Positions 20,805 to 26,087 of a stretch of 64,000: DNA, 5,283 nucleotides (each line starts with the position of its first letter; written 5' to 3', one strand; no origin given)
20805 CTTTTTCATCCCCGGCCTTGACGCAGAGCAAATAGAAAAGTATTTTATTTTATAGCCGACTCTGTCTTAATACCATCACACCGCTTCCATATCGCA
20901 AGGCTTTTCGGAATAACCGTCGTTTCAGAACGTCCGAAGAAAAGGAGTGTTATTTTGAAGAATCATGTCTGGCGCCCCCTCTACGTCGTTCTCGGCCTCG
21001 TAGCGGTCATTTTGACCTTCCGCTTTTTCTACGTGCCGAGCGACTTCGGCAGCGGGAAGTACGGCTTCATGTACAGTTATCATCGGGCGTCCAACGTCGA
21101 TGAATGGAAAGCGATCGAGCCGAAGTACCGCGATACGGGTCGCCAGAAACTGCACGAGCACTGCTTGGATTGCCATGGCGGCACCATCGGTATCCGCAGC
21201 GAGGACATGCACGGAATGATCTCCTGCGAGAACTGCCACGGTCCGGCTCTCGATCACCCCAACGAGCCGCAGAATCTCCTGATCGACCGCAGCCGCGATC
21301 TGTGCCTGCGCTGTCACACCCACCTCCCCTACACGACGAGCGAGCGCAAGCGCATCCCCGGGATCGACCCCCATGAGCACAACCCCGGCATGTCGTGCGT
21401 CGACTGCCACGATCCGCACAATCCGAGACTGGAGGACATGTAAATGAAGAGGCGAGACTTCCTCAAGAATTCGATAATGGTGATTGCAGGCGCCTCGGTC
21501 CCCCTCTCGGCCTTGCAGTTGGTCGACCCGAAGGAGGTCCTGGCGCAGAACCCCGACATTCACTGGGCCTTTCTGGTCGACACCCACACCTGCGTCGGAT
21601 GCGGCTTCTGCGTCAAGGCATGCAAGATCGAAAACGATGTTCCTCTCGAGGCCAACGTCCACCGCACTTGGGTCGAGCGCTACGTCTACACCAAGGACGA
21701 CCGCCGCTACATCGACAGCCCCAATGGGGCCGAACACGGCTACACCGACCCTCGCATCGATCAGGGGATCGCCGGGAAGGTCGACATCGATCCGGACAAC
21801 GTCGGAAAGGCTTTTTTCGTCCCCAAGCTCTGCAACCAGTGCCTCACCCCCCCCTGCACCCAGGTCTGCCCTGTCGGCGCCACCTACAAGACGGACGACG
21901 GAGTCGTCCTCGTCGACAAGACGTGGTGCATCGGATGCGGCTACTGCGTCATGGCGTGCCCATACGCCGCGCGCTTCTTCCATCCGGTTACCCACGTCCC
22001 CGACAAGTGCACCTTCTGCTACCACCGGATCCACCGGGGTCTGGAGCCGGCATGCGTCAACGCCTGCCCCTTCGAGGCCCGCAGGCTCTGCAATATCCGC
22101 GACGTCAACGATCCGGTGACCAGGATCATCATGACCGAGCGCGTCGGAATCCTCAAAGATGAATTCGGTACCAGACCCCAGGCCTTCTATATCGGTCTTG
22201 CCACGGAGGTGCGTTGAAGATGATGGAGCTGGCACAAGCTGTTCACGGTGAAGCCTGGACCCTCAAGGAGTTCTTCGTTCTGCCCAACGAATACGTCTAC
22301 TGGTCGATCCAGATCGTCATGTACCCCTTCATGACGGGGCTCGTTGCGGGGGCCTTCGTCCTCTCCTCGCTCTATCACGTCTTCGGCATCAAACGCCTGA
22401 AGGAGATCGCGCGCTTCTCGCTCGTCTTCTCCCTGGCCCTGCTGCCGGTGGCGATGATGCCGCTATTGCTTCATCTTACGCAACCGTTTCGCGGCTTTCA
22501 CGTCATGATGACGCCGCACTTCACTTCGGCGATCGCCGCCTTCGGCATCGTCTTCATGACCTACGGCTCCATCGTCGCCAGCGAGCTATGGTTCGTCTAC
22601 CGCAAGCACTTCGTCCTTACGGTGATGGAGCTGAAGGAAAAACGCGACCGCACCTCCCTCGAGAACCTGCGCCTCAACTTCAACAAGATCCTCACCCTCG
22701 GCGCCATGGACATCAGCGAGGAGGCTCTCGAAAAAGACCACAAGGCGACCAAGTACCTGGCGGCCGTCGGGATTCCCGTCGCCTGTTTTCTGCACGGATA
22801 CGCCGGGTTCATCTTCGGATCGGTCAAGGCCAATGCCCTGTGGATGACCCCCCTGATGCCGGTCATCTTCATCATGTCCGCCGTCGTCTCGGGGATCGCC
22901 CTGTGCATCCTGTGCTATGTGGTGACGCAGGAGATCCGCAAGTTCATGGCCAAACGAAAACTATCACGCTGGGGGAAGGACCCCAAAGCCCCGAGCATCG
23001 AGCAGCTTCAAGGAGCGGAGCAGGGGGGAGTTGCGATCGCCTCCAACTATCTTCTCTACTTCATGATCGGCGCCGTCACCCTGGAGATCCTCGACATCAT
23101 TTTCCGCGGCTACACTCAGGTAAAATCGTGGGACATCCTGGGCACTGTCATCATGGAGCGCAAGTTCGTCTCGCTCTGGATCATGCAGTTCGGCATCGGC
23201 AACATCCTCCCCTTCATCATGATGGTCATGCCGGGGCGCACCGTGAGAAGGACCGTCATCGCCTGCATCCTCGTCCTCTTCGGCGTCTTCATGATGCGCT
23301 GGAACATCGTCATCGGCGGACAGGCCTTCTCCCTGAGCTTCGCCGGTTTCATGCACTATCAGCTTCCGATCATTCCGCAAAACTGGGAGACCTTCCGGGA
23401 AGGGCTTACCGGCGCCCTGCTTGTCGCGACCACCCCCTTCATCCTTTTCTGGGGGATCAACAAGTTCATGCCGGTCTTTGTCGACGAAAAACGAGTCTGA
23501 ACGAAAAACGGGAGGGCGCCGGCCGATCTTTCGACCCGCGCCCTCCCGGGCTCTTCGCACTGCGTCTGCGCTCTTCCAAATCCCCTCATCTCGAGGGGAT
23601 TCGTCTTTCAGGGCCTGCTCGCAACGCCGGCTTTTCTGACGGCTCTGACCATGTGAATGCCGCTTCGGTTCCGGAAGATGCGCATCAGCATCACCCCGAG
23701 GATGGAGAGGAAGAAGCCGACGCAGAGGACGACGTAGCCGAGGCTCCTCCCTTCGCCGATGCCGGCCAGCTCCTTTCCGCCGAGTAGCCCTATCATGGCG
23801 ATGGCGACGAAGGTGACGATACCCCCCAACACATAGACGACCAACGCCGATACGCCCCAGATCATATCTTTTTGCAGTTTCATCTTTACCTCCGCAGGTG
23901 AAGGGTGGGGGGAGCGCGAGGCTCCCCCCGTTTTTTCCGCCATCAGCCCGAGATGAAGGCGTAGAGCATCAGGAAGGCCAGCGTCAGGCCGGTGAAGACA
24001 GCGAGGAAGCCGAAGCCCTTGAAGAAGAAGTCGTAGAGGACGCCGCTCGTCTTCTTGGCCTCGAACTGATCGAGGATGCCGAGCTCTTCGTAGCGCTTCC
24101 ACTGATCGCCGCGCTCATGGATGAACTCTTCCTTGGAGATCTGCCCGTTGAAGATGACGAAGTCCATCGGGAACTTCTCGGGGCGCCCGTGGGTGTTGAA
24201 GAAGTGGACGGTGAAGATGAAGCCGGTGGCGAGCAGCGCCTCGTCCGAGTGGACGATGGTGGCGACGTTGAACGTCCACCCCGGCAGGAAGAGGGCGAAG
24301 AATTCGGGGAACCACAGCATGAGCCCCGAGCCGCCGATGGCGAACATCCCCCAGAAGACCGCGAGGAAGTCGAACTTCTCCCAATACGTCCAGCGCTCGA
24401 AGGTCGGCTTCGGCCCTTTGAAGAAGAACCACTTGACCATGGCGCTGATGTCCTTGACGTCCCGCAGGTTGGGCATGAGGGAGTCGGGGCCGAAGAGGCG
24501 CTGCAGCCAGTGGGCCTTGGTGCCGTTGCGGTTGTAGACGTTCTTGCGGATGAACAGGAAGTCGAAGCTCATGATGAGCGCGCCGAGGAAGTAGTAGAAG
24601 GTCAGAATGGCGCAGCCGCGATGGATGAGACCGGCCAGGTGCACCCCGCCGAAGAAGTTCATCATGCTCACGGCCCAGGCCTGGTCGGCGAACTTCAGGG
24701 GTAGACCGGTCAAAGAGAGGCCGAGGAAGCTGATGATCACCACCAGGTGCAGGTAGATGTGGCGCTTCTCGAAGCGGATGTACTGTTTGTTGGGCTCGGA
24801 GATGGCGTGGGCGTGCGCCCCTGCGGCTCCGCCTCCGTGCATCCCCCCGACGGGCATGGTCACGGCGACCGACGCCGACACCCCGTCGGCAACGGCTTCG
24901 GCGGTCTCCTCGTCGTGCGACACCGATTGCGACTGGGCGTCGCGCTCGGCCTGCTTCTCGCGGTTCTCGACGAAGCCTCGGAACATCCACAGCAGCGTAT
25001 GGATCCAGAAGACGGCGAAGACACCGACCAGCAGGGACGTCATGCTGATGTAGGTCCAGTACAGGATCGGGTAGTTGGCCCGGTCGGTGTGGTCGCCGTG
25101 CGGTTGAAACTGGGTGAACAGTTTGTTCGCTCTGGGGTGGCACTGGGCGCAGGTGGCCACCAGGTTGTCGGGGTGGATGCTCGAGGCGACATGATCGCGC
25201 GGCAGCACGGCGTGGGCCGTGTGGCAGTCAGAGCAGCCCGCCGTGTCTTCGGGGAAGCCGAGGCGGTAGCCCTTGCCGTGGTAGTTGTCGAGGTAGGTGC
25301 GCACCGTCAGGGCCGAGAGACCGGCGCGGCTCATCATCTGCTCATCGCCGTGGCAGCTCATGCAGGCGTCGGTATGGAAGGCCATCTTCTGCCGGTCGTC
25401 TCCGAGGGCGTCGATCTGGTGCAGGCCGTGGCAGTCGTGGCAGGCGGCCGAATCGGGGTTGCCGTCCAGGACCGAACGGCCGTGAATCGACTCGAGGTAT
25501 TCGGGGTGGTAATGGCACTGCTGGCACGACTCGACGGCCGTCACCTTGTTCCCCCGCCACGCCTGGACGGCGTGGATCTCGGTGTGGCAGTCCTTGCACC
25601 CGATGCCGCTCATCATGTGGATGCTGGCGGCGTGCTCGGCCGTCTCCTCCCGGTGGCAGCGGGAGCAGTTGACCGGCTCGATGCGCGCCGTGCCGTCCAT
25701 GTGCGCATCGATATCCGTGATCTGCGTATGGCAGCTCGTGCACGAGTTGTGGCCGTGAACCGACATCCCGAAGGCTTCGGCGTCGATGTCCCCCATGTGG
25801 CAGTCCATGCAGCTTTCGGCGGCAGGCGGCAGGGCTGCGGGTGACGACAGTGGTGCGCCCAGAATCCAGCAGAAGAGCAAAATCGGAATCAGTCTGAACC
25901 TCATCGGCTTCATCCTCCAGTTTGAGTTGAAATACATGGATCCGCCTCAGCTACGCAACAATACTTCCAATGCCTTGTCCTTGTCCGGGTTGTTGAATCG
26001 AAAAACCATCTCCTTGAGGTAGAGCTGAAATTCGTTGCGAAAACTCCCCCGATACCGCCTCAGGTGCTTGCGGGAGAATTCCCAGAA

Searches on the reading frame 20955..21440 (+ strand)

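Call 83: search_protein_families(library=ncbifam, proteins=[window:20955-21440:+], max_evalue=0.00001)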
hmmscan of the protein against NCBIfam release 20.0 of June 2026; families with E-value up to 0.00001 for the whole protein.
window:20955-21440:+ (162 aa): 2 families
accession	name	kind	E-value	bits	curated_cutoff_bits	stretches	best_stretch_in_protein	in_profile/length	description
TIGR03508.1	decahem_SO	subfamily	7e-09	35.5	192.2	1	57-156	60-154/258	DmsE family decaheme c-type cytochrome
NF041028.1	decahem_GSU2203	exception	7.9e-07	28.6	325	1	62-156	96-185/317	GSU2203 family decaheme c-type cytochrome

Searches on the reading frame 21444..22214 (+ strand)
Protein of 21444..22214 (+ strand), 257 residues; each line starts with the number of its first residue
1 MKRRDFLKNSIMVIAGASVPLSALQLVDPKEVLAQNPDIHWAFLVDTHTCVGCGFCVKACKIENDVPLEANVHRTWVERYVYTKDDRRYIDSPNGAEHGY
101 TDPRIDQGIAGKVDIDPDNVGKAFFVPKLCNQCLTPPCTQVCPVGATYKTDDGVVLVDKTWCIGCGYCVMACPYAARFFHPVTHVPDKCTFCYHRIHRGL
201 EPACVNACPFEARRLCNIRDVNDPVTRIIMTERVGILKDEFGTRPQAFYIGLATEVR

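Call 83: search_protein_families(library=ncbifam, proteins=[window:21444-22214:+], max_evalue=0.00001)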
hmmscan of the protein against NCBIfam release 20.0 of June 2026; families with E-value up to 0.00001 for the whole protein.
window:21444-22214:+ (257 aa): 38 families (the best 25 are shown)
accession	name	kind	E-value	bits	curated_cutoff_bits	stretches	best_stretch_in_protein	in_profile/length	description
NF011569.0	PRK14993.1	equivalog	1.9e-54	184.7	416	2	119-253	89-225/244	tetrathionate reductase subunit TtrB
NF045797.1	DsrO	equivalog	1.2e-48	165.6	200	2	116-250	89-234/235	sulfate reduction electron transfer complex DsrMKJOP subunit DsrO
TIGR03149.1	cyt_nit_nrfC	equivalog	5.2e-41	140.5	377.6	1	125-251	89-217/225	cytochrome c nitrite reductase Fe-S protein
NF041715.1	arsenate_red_ArrB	equivalog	6.3e-35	120.8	450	2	186-250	161-225/233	arsenate respiratory reductase iron-sulfur subunit ArrB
TIGR02951.1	DMSO_dmsB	equivalog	1.9e-32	112.5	214.1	1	123-220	57-155/161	DMSO/selenate family reductase complex B subunit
TIGR03478.1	DMSO_red_II_bet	subfamily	2.7e-31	108.7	480.7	1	123-251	124-254/321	DMSO reductase family type II enzyme, iron-sulfur subunit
NF042979.1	EthbenzDh_ebdB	equivalog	2.1e-28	99.2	740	1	123-251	146-276/354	ethylbenzene dehydrogenase subunit beta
NF008134.0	PRK10882.1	equivalog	5.2e-28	98.1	263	1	1-213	2-203/329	hydrogenase 2 operon protein HybA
NF045715.1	sulf_resp_HmcB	equivalog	2.1e-25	89.4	420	1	2-218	1-198/307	sulfate respiration complex iron-sulfur protein HmcB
NF041782.1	mnquin_red_QrcC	equivalog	9.7e-23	81.1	400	1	124-180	59-119/239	menaquinone reductase iron-sulfur cluster-binding subunit QrcC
TIGR01582.1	FDH-beta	equivalog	2.8e-21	75.9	334.7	1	36-223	17-187/283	formate dehydrogenase subunit beta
TIGR01660.1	narH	equivalog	3.3e-21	75.3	524.05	1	124-227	177-281/492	nitrate reductase subunit beta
NF038355.1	FDH3_beta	equivalog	1.2e-20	74.3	240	1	126-192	50-121/180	formate dehydrogenase FDH3 subunit beta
NF007382.0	PRK09898.1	equivalog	3.4e-19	69.2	213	1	2-221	14-206/208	ferredoxin-like protein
NF045766.1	PhenlGlyoxDHPadI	equivalog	7.9e-14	51.2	700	1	107-216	33-136/443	NADH-dependent phenylglyoxylate dehydrogenase subunit beta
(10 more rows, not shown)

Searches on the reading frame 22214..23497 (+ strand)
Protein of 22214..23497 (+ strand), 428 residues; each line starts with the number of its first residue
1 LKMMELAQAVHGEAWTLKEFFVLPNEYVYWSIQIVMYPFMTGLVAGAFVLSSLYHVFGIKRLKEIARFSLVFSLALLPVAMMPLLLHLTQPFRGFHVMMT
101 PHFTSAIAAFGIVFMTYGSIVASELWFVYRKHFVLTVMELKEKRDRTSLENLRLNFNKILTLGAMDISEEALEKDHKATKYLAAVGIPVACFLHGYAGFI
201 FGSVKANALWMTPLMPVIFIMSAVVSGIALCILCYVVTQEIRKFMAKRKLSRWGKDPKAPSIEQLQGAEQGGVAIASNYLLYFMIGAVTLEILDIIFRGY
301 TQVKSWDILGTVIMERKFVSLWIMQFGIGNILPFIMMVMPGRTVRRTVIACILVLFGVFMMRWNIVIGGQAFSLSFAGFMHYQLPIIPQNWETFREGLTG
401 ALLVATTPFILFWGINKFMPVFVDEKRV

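Call 83: search_protein_families(library=ncbifam, proteins=[window:22214-23497:+], max_evalue=0.00001)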
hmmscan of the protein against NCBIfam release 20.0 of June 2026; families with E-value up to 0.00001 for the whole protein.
window:22214-23497:+ (428 aa): 3 families
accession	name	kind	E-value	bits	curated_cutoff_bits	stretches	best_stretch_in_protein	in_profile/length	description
TIGR03148.1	cyt_nit_nrfD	equivalog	1.1e-12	47.8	347.6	1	28-240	8-202/316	cytochrome c nitrite reductase subunit NrfD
NF045798.1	DsrP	equivalog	1.2e-08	34.8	350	1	174-247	145-218/346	sulfate reduction electron transfer complex DsrMKJOP subunit DsrP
NF041784.1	mnquin_red_QrcD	equivalog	2e-07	30.7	570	1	27-427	52-406/408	menaquinone reductase integral membrane subunit QrcD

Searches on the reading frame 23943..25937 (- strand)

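Call 11: search_protein_families(library=pfam, proteins=[window:23943-25937:-], max_evalue=0.001)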
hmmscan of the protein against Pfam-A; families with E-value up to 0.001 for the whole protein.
window:23943-25937:- (664 aa): 2 families
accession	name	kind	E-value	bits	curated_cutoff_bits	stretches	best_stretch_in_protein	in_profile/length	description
PF14537.11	Cytochrom_c3_2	-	9.7e-11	42.4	25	2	107-174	2-68/79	Cytochrome c3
PF14522.11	Cytochrome_C7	-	2.7e-09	37.2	24.8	1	105-170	6-66/67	Cytochrome c7 and related cytochrome c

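Call 45: search_protein_families(library=ncbifam, proteins=[window:23943-25937:-], max_evalue=0.001)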
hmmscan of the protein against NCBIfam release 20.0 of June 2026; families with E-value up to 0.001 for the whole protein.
window:23943-25937:- (664 aa): 3 families
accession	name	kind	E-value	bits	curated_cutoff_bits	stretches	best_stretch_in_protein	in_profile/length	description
TIGR03508.1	decahem_SO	subfamily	5.9e-11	42.3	192.2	1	90-200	72-178/258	DmsE family decaheme c-type cytochrome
NF045722.1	c3_cytochr_TmcA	equivalog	5.3e-05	23.1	114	0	130-200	52-114/125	acidic tetraheme cytochrome c3 TmcA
TIGR01583.1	formate-DH-gamm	equivalog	0.00046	20.2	115.85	0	387-579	3-166/204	formate dehydrogenase subunit gamma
